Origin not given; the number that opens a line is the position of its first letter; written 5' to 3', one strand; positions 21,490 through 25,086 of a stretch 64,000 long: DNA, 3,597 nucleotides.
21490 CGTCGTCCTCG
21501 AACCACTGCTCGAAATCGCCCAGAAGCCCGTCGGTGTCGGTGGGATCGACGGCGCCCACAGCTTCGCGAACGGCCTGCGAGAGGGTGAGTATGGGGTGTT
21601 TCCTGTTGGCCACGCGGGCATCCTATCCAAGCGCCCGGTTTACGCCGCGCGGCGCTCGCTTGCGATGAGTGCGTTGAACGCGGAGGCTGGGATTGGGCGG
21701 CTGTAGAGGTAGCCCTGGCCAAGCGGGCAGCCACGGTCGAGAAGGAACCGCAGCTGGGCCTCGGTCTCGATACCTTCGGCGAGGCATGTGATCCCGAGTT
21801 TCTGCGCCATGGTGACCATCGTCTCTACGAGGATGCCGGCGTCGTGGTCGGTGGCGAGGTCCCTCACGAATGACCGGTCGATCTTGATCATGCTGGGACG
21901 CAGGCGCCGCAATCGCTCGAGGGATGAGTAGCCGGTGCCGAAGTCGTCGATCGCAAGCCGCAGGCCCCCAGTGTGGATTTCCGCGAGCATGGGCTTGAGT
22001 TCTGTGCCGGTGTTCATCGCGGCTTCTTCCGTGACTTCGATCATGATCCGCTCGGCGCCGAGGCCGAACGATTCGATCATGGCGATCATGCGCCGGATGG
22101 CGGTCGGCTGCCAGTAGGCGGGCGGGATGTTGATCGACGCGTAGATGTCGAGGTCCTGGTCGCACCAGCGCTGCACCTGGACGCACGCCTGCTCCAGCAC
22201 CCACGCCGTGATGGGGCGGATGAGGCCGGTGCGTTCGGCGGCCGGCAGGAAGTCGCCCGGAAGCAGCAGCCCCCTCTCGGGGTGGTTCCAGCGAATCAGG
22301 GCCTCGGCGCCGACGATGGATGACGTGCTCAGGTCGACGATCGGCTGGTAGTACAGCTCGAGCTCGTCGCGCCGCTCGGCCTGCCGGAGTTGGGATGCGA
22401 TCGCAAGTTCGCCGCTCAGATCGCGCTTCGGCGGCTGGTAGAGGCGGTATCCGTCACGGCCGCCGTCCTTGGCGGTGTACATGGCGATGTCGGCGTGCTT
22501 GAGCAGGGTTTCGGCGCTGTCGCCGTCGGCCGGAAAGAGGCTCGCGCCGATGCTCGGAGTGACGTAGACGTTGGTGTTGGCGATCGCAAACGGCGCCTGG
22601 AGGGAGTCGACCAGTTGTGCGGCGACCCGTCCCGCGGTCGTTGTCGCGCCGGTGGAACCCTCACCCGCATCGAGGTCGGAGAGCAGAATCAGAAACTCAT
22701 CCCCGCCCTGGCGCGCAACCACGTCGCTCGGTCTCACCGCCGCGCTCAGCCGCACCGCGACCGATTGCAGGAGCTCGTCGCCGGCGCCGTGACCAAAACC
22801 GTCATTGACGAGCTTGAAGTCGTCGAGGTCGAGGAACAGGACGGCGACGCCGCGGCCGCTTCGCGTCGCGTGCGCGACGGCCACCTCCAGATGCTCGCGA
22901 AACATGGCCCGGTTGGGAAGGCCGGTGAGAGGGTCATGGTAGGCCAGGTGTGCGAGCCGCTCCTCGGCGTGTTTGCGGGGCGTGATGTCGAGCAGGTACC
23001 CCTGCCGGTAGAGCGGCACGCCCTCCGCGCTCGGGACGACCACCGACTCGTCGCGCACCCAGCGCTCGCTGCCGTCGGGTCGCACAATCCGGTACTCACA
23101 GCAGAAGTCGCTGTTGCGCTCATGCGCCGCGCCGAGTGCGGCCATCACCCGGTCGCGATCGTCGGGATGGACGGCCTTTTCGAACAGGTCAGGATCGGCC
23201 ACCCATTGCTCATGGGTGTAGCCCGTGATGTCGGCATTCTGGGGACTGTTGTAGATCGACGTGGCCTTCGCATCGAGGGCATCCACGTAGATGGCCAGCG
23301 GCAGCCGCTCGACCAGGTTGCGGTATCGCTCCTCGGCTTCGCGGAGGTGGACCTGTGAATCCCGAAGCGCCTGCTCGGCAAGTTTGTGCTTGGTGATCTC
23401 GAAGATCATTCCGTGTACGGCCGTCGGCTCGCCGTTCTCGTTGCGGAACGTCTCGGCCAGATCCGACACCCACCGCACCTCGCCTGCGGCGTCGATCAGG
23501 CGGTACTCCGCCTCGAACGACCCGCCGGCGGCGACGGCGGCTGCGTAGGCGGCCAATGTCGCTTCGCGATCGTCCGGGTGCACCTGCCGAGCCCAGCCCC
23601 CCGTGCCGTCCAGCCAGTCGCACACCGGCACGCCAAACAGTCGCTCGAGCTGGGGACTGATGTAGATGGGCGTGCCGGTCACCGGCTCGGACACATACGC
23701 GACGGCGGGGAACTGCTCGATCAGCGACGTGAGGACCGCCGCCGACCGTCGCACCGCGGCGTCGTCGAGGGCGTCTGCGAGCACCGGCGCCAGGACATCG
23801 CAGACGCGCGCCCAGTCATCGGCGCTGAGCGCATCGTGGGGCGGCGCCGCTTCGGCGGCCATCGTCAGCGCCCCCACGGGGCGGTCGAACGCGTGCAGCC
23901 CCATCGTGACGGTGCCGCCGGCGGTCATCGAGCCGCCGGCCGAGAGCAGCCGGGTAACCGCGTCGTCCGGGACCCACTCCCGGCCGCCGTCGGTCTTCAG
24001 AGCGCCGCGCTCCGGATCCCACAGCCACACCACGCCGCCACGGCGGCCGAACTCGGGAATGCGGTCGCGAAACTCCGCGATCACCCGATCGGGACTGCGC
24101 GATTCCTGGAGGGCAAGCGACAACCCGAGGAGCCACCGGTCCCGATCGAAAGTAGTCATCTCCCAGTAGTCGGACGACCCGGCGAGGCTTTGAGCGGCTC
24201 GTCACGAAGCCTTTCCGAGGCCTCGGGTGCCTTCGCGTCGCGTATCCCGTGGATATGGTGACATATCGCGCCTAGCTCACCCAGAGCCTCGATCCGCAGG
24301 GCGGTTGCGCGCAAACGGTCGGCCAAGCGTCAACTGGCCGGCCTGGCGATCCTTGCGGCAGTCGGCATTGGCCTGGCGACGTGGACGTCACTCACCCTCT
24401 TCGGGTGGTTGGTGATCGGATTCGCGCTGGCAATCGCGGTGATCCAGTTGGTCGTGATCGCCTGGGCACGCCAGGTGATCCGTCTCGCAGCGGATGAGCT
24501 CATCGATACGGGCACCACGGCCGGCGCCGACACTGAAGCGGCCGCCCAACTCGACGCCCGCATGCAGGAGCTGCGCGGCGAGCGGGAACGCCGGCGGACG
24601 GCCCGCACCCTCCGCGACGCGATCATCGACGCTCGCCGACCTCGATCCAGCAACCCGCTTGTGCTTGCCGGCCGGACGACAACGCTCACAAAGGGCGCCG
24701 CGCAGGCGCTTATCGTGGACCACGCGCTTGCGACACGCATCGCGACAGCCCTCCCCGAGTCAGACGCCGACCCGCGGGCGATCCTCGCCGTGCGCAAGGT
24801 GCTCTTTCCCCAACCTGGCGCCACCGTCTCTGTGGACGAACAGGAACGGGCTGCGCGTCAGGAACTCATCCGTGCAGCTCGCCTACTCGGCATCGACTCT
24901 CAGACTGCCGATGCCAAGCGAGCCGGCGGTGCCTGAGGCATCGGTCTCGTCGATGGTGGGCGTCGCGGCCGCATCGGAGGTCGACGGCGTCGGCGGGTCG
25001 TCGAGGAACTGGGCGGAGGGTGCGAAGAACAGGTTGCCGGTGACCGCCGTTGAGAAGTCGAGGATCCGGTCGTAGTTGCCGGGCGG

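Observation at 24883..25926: DyP peroxidase carrying an encapsulin cargo-loading peptide but no adjacent shell gene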

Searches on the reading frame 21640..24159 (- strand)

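Call 3: search_protein_families(library=pfam, proteins=[window:21640-24159:-], max_evalue=0.01)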
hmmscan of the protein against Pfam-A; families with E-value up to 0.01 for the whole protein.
window:21640-24159:- (839 aa): 6 families
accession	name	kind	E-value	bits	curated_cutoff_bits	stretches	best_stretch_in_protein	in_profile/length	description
PF00563.25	EAL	-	1.4e-71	241.1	31.3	1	590-822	3-236/236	EAL domain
PF00990.26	GGDEF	-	2.6e-47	161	23.8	1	406-569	1-160/161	Diguanylate cyclase, GGDEF domain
PF08447.18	PAS_3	-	2e-40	137.4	25.6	2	165-251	2-88/89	PAS fold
PF00989.32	PAS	-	9.9e-08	32.4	22.6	1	277-381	1-102/113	PAS fold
PF13426.13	PAS_9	-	6.3e-05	23.6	27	0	299-393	11-102/103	PAS domain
PF08448.16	PAS_4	-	0.00014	22.5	23.1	0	162-257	15-107/110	PAS fold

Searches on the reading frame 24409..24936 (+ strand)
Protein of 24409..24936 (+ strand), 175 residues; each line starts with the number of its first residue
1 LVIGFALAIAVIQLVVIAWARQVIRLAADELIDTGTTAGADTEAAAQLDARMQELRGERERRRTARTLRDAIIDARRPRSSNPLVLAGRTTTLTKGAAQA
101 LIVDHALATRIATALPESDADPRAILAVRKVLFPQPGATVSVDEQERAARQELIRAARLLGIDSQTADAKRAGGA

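Call 3: search_protein_families(library=pfam, proteins=[window:24409-24936:+], max_evalue=0.01)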
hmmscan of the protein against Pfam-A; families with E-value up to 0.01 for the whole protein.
window:24409-24936:+ (175 aa): 0 families

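Call 4: search_protein_families(library=ncbifam, proteins=[window:24409-24936:+], max_evalue=0.01)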
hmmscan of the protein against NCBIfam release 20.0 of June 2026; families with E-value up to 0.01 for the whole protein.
window:24409-24936:+ (175 aa): 0 families
